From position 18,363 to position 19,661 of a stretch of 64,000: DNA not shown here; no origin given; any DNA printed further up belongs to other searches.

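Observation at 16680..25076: Single minus-strand supercluster joining the non-oxidative pentose-phosphate pathway, aldolase and GAPDH with a PfkB kinase and a LOG-like protein: possible ribose/nucleotide-to-glycolysis route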

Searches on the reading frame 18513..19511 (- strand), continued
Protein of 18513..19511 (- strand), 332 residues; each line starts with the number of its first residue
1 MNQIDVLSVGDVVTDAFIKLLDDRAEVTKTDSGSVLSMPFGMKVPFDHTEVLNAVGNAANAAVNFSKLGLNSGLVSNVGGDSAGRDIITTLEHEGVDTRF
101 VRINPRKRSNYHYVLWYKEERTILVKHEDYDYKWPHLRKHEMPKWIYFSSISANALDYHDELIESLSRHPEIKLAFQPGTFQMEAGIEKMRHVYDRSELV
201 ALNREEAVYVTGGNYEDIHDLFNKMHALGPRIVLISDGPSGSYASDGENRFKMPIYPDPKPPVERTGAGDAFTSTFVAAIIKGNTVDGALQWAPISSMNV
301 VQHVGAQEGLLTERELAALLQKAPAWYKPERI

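Call 42: find_encoding_contigs(protein=P0274, flank=8000, max_places=4)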
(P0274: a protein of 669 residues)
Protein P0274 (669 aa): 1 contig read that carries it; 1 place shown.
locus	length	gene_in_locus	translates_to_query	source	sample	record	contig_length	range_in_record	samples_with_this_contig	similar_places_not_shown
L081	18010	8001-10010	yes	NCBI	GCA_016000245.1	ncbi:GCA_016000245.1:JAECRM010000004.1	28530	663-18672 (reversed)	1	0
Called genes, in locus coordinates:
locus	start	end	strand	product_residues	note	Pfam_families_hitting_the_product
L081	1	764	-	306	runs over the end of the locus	PF18477:PIN_9 (weak)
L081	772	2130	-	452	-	PF18073:Zn_ribbon_LapB, PF03796:DnaB_C (weak), PF06745:ATPase, PF13481:AAA_25, PF23442:DUF7125, PF13541:ChlI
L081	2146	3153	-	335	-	PF04011:LemA (faint)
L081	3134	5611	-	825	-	PF02861:Clp_N, PF00004:AAA, PF17871:AAA_lid_9, PF00158:Sigma54_activat, PF00004:AAA, PF07724:AAA_2, PF07728:AAA_5, PF10431:ClpB_D2-small, +8 more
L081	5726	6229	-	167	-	-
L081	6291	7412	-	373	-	PF08529:NusA_N, PF00575:S1, PF13184:KH_NusA_1st, PF07650:KH_2 (weak), PF26594:KH_NusA_2nd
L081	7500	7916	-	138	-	-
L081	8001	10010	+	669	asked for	PF00294:PfkB, PF08543:Phos_pyr_kin (faint), PF00274:Glycolytic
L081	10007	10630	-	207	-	-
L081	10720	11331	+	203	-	-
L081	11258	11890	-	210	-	PF07510:GmrSD_C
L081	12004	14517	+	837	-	PF17900:Peptidase_M1_N, PF01433:Peptidase_M1, PF11838:ERAP1_C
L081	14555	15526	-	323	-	PF01351:RNase_HII, PF02021:UPF0102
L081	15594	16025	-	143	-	PF01245:Ribosomal_L19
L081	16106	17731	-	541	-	PF00437:T2SSE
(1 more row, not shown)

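Call 44: find_encoding_contigs(protein=P0277, flank=8000, max_places=3)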
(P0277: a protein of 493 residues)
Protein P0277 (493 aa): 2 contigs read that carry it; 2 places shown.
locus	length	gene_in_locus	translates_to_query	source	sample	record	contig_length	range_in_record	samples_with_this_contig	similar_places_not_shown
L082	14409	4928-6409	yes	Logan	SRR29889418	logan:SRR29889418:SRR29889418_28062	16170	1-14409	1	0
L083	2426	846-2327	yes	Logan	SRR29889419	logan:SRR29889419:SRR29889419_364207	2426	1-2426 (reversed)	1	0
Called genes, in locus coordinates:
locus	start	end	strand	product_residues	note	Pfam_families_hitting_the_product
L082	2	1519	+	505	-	?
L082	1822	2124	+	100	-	PF18916:Lycopene_cyc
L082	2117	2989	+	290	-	PF01040:UbiA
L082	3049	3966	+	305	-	PF01116:F_bP_aldolase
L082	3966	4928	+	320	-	PF00294:PfkB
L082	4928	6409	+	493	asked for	PF00294:PfkB, PF08543:Phos_pyr_kin (weak)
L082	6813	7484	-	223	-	PF18306:LDcluster4, PF03641:Lysine_decarbox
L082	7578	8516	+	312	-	-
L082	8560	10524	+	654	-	PF00270:DEAD (faint), PF04851:ResIII, PF17757:UvrB_inter, PF27431:UvrB_3rd, PF00271:Helicase_C, PF12344:UvrB, PF02151:UVR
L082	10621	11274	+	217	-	-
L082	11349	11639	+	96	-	PF02686:GatC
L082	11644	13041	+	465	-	PF01425:Amidase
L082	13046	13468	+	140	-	-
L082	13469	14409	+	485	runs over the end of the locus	PF02934:GatB_N, PF02637:GatB_Yqey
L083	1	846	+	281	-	?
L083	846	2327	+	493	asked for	PF00294:PfkB, PF08543:Phos_pyr_kin (weak)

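Call 45: find_encoding_contigs(protein=P0278, flank=8000, max_places=3)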
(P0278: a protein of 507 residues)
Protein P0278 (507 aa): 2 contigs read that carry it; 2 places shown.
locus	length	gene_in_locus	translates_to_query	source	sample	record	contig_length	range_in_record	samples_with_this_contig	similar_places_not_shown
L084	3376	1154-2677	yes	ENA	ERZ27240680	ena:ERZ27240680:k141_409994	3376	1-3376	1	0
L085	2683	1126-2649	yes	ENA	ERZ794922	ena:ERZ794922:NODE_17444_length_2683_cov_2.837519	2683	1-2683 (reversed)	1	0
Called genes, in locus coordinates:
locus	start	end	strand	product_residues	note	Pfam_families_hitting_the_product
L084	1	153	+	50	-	?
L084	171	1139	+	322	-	PF00294:PfkB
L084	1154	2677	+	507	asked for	PF00294:PfkB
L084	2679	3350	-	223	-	PF18306:LDcluster4, PF03641:Lysine_decarbox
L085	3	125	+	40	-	?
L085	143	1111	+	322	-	PF00294:PfkB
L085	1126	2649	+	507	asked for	PF00294:PfkB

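Call 48: list_cluster_members(proteins=[P0001, P0121, P0152, P0274, P0277, P0278])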
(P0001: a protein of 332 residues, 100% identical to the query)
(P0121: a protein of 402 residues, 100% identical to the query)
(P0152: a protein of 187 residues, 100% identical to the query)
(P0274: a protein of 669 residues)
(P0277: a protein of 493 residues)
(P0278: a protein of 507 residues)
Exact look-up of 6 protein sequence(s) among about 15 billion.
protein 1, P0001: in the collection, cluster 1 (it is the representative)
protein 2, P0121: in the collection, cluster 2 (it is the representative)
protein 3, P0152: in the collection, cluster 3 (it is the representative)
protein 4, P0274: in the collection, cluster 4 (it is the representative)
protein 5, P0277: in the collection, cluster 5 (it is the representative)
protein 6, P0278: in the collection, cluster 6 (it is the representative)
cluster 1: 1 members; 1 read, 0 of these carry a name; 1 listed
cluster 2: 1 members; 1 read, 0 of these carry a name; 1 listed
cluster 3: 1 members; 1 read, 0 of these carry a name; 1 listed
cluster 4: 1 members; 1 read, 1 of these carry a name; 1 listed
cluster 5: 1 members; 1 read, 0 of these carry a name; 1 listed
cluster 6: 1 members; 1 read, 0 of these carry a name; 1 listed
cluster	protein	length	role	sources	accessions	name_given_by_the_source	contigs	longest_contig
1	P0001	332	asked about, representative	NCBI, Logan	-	-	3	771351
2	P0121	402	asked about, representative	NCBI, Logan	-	-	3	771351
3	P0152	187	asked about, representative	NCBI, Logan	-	-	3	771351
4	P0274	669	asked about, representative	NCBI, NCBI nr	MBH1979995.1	fructose-bisphosphate aldolase class I [Candidatus Saccharibacteria bacterium]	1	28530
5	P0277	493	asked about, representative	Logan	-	-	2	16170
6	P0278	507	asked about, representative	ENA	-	-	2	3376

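Call 49: search_protein_families(library=ncbifam, proteins=[L082:3966-4928:+, L082:6813-7484:-, L082:3049-3966:+, P0274, P0272], max_evalue=0.00001)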
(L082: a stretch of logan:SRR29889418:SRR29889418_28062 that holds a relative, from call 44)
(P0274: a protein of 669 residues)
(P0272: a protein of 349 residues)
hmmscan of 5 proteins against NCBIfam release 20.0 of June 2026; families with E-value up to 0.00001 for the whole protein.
L082:3966-4928:+ (320 aa): 21 families
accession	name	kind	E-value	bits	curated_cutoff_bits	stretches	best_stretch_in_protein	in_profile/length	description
TIGR02152.1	D_ribokin_bact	equivalog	9.6e-34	117.1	299.65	1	45-304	28-291/298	ribokinase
NF053626.1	RibKinHalex1628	equivalog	9.4e-29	100.8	330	1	41-301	27-280/293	ATP-dependent ribose-1-phosphate kinase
TIGR04382.1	myo_inos_iolC_N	equivalog_domain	3.3e-28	98.9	300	1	43-298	25-294/309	5-dehydro-2-deoxygluconokinase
NF041134.1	R1P_kin_Thcocales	equivalog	1.4e-23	83.7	500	1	42-304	27-273/291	ADP-dependent ribose-1-phosphate kinase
NF008353.0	PRK11142.1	equivalog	5.6e-23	81.9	341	1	45-304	32-294/307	ribokinase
NF006957.1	PRK09434.1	equivalog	2.3e-22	79.9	450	1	50-284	25-271/302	fructokinase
NF040938.1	KDG_KDGal_kin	equivalog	1.1e-20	73.9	400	1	40-300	18-290/305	bifunctional 2-dehydro-3-deoxygluconokinase/2-dehydro-3-deoxygalactonokinase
NF007321.0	PRK09813.1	equivalog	2.7e-20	72.9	247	1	49-299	22-260/261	fructoselysine 6-kinase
NF049991.1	TagKinase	equivalog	2e-19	69.6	420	1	62-303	51-305/321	tagatose kinase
NF052444.1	DhDoxglucKinKdgK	equivalog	4.7e-19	68.9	400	1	45-299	18-295/303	2-dehydro-3-deoxygluconokinase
NF041332.1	KDG_KDGal_kin_Halo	equivalog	1.9e-17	63.7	440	1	44-290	25-288/320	bifunctional 2-dehydro-3-deoxygluconokinase/2-dehydro-3-deoxygalactonokinase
TIGR03168.1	1-PFK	subfamily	8.8e-17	61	216.4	1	34-300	17-288/305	hexose kinase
TIGR03828.1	pfkB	equivalog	1.1e-15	57.5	292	1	34-300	17-288/305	1-phosphofructokinase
TIGR02198.1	rfaE_dom_I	equivalog_domain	1.2e-14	54.2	345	1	51-300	46-303/315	D-glycero-beta-D-manno-heptose-7-phosphate kinase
NF047869.1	myo_kin_aldol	exception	1.2e-14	53.6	600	2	187-296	199-314/586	bifunctional 5-dehydro-2-deoxygluconokinase/5-dehydro-2-deoxyphosphogluconate aldolase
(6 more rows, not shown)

L082:6813-7484:- (223 aa): 4 families
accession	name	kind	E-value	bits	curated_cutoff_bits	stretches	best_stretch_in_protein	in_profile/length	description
TIGR00730.1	TIGR00730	subfamily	4.1e-40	137.4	96.35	1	41-215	1-176/178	TIGR00730 family Rossman fold protein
TIGR00725.1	TIGR00725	hypoth_equivalog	8.8e-14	51.2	106.9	1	42-177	3-128/159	TIGR00725 family protein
NF058542.1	CtkRMPhLog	equivalog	5.2e-10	39.6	300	1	55-212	14-173/177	cytokinin riboside 5'-monophosphate phosphoribohydrolase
NF038390.1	Nsidase_PpnN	equivalog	1.2e-08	34.1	450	0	36-92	139-195/450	nucleotide 5'-monophosphate nucleosidase PpnN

L082:3049-3966:+ (305 aa): 20 families
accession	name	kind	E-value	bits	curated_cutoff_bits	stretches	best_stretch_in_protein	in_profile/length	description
TIGR01859.1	fruc_bis_ald_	equivalog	4.4e-67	226.8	343.05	1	17-303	4-282/282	class II fructose-1,6-bisphosphate aldolase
TIGR00167.1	cbbA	subfamily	2.6e-61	207.5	215.6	1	18-303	7-290/290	ketose-bisphosphate aldolase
NF009497.0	PRK12857.1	equivalog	1.3e-58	198.4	423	1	18-303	7-284/284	class II fructose-1,6-bisphosphate aldolase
NF006626.0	PRK09195.1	subfamily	9.6e-57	192.3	384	1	17-303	6-284/284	tagatose-bisphosphate aldolase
NF009374.0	PRK12737.1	subfamily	4.6e-56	189.9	383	1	16-302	5-283/284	tagatose-bisphosphate aldolase subunit GatY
NF006042.0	PRK08185.1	subfamily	9.1e-56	189.3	405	1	18-303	6-284/287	hypothetical protein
TIGR01858.1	tag_bisphos_ald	equivalog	1.7e-52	178.2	443.55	1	17-303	4-282/282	tagatose bisphosphate family class II aldolase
NF005943.0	PRK07998.1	equivalog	1.8e-49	168.8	364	1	17-300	6-278/283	class II aldolase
NF005284.0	PRK06801.1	equivalog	2e-47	161.9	406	1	21-303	10-286/286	ketose 1,6-bisphosphate aldolase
NF006376.0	PRK08610.1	equivalog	9e-46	156.9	527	1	19-303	8-285/286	class II fructose-bisphosphate aldolase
NF005288.0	PRK06806.1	equivalog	7.3e-44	150.1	396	1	17-302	6-280/281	class II fructose-bisphosphate aldolase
NF005823.0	PRK07709.1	equivalog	2.4e-43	149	545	1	20-303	9-285/285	class II fructose-bisphosphate aldolase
NF004493.0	PRK05835.1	equivalog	5.9e-42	144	558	2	19-233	7-216/307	class II fructose-bisphosphate aldolase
NF009375.0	PRK12738.1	equivalog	7e-42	143.6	542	1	17-302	6-283/286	tagatose-bisphosphate aldolase subunit KbaY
NF005590.0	PRK07315.1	equivalog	1.7e-38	132.6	443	1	17-303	6-293/293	class II fructose-bisphosphate aldolase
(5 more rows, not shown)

P0274 (669 aa): 15 families
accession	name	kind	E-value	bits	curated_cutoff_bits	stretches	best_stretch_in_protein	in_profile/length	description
NF033379.1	FrucBisAld_I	equivalog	1.5e-126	421.7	250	1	339-659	2-323/324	class I fructose-bisphosphate aldolase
TIGR02152.1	D_ribokin_bact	equivalog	2.3e-18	66.5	299.65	1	190-314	170-295/298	ribokinase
NF003784.0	PRK05377.1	equivalog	2.1e-17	63.4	392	1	347-629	10-269/297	fructose bisphosphate aldolase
TIGR04382.1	myo_inos_iolC_N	equivalog_domain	1.5e-14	54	300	1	190-302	183-293/309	5-dehydro-2-deoxygluconokinase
NF008353.0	PRK11142.1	equivalog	2.7e-14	53.4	341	1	191-319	174-303/307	ribokinase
NF040938.1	KDG_KDGal_kin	equivalog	1.7e-12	47.1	400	1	213-311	199-295/305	bifunctional 2-dehydro-3-deoxygluconokinase/2-dehydro-3-deoxygalactonokinase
TIGR02198.1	rfaE_dom_I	equivalog_domain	6.1e-12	45.3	345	1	191-306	186-303/315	D-glycero-beta-D-manno-heptose-7-phosphate kinase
NF007321.0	PRK09813.1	equivalog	1.9e-11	43.9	247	0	216-302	173-257/261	fructoselysine 6-kinase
NF006957.1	PRK09434.1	equivalog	3.7e-11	43.1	450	0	194-304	178-286/302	fructokinase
NF041164.1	NucKinThplmales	equivalog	1.1e-10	41.2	450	1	160-298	137-270/295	nucleoside kinase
TIGR03168.1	1-PFK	subfamily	5.4e-10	38.7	216.4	1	192-305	173-287/305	hexose kinase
NF053626.1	RibKinHalex1628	equivalog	6.4e-09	35.7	330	1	57-297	39-270/293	ATP-dependent ribose-1-phosphate kinase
TIGR03828.1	pfkB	equivalog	7.3e-09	35.1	292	1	192-305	173-287/305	1-phosphofructokinase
NF041332.1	KDG_KDGal_kin_Halo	equivalog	5.6e-08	32.6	440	0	198-292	192-284/320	bifunctional 2-dehydro-3-deoxygluconokinase/2-dehydro-3-deoxygalactonokinase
NF049991.1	TagKinase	equivalog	2.8e-06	26.4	420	0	215-308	212-304/321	tagatose kinase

P0272 (349 aa): 18 families
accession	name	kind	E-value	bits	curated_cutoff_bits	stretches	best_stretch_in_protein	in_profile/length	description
TIGR04382.1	myo_inos_iolC_N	equivalog_domain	2.1e-27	96.2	300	2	205-336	180-308/309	5-dehydro-2-deoxygluconokinase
TIGR02152.1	D_ribokin_bact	equivalog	6.2e-25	88.1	299.65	2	209-333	171-296/298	ribokinase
NF007321.0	PRK09813.1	equivalog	2.5e-18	66.5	247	2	71-125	23-77/261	fructoselysine 6-kinase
NF006957.1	PRK09434.1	equivalog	7.3e-18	65.1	450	1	71-122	26-77/302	fructokinase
NF041332.1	KDG_KDGal_kin_Halo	equivalog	9.5e-17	61.4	440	1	202-332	178-305/320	bifunctional 2-dehydro-3-deoxygluconokinase/2-dehydro-3-deoxygalactonokinase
TIGR02198.1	rfaE_dom_I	equivalog_domain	3e-16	59.4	345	1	210-325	187-304/315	D-glycero-beta-D-manno-heptose-7-phosphate kinase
NF053626.1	RibKinHalex1628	equivalog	6.2e-16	58.7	330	1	66-312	32-267/293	ATP-dependent ribose-1-phosphate kinase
NF008353.0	PRK11142.1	equivalog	1.2e-15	57.8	341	2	66-124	33-91/307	ribokinase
NF047869.1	myo_kin_aldol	exception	1.7e-15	56.4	600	1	71-122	38-89/586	bifunctional 5-dehydro-2-deoxygluconokinase/5-dehydro-2-deoxyphosphogluconate aldolase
NF040938.1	KDG_KDGal_kin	equivalog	3.8e-15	55.8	400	1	210-338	180-304/305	bifunctional 2-dehydro-3-deoxygluconokinase/2-dehydro-3-deoxygalactonokinase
NF041134.1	R1P_kin_Thcocales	equivalog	5.9e-14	52.2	500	1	65-333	30-278/291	ADP-dependent ribose-1-phosphate kinase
TIGR03168.1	1-PFK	subfamily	7.8e-13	48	216.4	1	210-325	173-289/305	hexose kinase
NF041633.1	trifunc_aldol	exception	3.2e-12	45.7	700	1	69-118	270-319/580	KHG/KDPG aldolase/sugar kinase fusion protein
TIGR03828.1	pfkB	equivalog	9.5e-12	44.5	292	1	210-326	173-290/305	1-phosphofructokinase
NF049991.1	TagKinase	equivalog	3.9e-11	42.3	420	1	200-338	181-316/321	tagatose kinase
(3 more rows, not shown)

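Call 53: find_encoding_contigs(protein=P0272, flank=7000, max_places=3)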
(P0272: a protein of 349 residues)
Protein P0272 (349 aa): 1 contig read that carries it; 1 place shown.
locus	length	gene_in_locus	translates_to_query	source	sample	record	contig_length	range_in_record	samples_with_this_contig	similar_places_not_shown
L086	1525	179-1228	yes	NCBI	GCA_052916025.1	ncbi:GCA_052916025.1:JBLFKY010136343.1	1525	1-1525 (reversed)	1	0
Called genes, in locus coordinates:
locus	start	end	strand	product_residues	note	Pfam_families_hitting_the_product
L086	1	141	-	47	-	?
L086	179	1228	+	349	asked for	PF00294:PfkB, PF08543:Phos_pyr_kin (weak)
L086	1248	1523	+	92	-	?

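Call 54: find_encoding_contigs(protein=P0279, flank=7000, max_places=3)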
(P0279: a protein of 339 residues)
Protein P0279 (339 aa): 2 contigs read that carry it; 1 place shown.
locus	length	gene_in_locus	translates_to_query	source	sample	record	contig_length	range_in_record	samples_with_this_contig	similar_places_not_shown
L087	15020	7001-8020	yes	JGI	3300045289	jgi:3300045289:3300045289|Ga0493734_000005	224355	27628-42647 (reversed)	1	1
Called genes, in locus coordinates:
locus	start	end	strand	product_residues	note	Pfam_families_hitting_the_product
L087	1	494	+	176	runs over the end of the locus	PF00085:Thioredoxin (weak)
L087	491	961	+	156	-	-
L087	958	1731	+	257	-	PF03372:Exo_endo_phos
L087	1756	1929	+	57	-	PF00471:Ribosomal_L33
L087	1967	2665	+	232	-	PF13462:Thioredoxin_4, PF01323:DSBA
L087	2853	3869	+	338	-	PF00044:Gp_dh_N, PF02800:Gp_dh_C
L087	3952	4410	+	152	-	PF02502:LacAB_rpiB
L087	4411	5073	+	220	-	PF00834:Ribul_P_3_epim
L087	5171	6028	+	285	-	PF00456:Transketolase_N, PF13292:DXP_synthase_N (weak), PF00676:E1_dh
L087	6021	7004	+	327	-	PF02779:Transket_pyr, PF02780:Transketolase_C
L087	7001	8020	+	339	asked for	PF00294:PfkB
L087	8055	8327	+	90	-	PF00462:Glutaredoxin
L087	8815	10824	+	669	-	PF00270:DEAD (weak), PF04851:ResIII, PF17757:UvrB_inter, PF27431:UvrB_3rd, PF00271:Helicase_C, PF12344:UvrB, PF02151:UVR (weak)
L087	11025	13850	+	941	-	PF00005:ABC_tran (faint), PF02463:SMC_N (faint), PF03193:RsgA_GTPase (faint), PF13191:AAA_16 (faint), PF13476:AAA_23 (faint), PF13555:AAA_29 (faint), PF17760:UvrA_inter, PF17755:UvrA_DNA-bind, +2 more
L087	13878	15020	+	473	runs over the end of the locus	PF01541:GIY-YIG, PF08459:UvrC_RNaseH_dom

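Call 57: find_encoding_contigs(protein=P0273, flank=6000, max_places=2)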
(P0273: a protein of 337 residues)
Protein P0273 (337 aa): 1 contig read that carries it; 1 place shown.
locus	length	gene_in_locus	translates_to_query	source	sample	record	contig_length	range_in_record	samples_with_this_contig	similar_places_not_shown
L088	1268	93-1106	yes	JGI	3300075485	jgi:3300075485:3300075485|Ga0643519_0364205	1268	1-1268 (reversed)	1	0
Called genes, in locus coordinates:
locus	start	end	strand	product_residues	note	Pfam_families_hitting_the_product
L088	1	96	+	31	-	?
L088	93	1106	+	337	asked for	PF00294:PfkB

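Call 58: find_encoding_contigs(protein=P0283, flank=6000, max_places=2)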
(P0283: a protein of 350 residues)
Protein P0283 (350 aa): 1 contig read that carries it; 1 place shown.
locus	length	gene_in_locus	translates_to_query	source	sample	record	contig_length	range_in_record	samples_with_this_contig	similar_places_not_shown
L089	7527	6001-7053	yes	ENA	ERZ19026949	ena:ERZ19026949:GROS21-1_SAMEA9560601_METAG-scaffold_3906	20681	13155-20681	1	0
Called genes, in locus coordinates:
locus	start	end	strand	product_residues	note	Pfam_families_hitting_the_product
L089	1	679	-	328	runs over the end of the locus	PF03462:PCRF, PF00472:RF-1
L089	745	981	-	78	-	PF01197:Ribosomal_L31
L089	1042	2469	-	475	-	PF13406:SLT_2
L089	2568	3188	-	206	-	PF01386:Ribosomal_L25p, PF14693:Ribosomal_TL5_C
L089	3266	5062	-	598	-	-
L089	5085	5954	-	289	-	PF01116:F_bP_aldolase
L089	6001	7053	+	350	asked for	PF00294:PfkB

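Call 59: find_encoding_contigs(protein=P0300, flank=6000, max_places=2)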
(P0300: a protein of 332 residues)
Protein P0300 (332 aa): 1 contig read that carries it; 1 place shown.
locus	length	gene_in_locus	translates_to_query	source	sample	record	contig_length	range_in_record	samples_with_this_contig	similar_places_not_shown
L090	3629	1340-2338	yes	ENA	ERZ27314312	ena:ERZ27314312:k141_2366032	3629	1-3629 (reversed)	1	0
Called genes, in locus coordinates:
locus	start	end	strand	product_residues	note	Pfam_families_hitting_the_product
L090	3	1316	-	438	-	?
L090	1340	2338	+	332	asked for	PF00294:PfkB, PF08543:Phos_pyr_kin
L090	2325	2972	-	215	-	PF00300:His_Phos_1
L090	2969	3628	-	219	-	?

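Call 74: predict_structure(alignment_id=A1)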
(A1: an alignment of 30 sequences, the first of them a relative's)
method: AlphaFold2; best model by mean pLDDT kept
length: 332 residues; sequences in the alignment: 30
mean_pLDDT: 79.7   pTM: 0.81
mean pLDDT of the five models: 79.7, 69.8, 67.8, 67.1, 65.2
residues with pLDDT >= 90: 133; 70-90: 105; 50-70: 68; < 50: 26
segments of 3 or more residues with pLDDT < 50: 117-121, 260-268, 298-309
pLDDT, mean of each block of 10 residues (from residue 1): 87 72 67 65 60 81 89 93 92 93 90 56 62 85 92 82 92 88 74 94 89 94 96 84 93 72 46 86 92 62 44 70 85 94
secondary structure, 60 per line:
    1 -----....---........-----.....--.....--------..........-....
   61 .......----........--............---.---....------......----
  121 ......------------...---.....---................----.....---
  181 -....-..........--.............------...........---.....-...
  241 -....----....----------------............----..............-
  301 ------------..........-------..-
elements in order: E6-9 E13-20 E26-30 E33-37 E46-55 H57-67 E72-79 H82-93 E101-104 E111-116 E121-126 E145-149 H153-168 E173-177 H182-185 H187-196 E199-203 H204-211 H218-228 E232-236 E242-245 E250-253 H270-281 H286-299 H313-322
